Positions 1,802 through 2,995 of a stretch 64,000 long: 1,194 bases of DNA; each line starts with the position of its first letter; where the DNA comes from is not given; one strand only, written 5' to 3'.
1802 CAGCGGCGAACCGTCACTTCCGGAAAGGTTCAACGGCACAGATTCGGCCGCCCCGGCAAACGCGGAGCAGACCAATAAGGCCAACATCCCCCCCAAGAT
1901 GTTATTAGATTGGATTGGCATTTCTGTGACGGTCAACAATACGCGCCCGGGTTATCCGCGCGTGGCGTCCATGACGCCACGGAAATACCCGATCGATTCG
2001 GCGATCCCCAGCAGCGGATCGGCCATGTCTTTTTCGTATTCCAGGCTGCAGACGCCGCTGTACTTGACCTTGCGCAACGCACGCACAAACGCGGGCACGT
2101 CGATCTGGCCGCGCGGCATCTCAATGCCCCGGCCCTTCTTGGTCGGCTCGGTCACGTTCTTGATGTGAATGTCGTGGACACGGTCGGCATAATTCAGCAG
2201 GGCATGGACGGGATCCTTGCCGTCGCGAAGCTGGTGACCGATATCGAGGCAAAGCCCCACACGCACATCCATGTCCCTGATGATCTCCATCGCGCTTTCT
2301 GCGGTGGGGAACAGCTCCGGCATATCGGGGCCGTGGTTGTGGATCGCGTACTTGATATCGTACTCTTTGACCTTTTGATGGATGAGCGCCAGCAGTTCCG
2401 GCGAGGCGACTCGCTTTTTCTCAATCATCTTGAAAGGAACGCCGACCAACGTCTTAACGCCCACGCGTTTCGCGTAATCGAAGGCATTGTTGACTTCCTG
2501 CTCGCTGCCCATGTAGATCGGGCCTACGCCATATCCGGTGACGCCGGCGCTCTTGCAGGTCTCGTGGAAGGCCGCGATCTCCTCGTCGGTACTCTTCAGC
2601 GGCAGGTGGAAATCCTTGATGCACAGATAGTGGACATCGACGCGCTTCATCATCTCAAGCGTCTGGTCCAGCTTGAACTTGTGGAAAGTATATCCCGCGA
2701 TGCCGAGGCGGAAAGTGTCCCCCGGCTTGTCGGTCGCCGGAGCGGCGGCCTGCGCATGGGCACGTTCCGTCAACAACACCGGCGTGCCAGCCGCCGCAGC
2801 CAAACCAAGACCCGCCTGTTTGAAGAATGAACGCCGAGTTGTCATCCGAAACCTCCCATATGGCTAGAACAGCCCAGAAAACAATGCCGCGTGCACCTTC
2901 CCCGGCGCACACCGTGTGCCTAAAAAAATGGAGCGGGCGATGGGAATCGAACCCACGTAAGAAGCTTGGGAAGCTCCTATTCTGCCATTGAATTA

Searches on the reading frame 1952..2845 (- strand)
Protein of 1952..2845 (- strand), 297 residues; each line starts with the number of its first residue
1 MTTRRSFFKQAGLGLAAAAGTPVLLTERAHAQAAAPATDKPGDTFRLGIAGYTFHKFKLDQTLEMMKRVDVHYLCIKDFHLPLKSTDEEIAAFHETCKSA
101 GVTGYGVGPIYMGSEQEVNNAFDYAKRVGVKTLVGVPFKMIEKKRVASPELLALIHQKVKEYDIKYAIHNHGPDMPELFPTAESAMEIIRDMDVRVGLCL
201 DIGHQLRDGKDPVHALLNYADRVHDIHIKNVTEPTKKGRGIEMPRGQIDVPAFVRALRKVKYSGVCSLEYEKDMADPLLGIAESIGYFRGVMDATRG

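Call 48: find_encoding_contigs(protein=window:1952-2845:-, flank=10000, max_places=3)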
Protein window:1952-2845:- (297 aa): 20 contigs read that carry it; 3 places shown.
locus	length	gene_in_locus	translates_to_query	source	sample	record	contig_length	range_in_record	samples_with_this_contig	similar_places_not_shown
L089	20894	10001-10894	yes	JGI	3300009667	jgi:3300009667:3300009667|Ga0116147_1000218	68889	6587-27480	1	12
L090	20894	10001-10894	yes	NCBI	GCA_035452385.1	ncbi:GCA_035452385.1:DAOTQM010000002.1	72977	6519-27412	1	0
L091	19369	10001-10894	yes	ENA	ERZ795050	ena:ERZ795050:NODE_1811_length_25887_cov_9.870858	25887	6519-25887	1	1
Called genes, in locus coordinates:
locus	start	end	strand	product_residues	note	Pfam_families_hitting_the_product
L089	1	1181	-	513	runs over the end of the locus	PF01225:Mur_ligase, PF08245:Mur_ligase_M, PF02875:Mur_ligase_C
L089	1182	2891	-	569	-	PF03717:PBP_dimer, PF00905:Transpeptidase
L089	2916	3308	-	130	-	-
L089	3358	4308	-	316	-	PF01795:Methyltransf_5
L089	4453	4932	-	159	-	PF02381:MraZ (weak)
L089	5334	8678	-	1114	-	PF12951:PATR (faint)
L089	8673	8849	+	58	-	-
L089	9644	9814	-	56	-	-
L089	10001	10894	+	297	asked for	PF01261:AP_endonuc_2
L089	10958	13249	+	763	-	PF16586:DUF5060 (faint)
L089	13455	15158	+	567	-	PF02463:SMC_N (weak), PF13476:AAA_23 (faint), PF00005:ABC_tran, PF13191:AAA_16 (faint), PF13304:AAA_21 (faint), PF12848:ABC_tran_Xtn, PF00005:ABC_tran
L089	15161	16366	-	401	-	PF00291:PALP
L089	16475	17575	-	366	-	PF00294:PfkB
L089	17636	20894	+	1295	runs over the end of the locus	PF00270:DEAD, PF00271:Helicase_C, PF07717:OB_NTP_bind, PF11898:DUF3418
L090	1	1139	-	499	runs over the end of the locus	PF01225:Mur_ligase, PF08245:Mur_ligase_M, PF02875:Mur_ligase_C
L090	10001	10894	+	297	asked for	PF01261:AP_endonuc_2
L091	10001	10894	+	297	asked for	PF01261:AP_endonuc_2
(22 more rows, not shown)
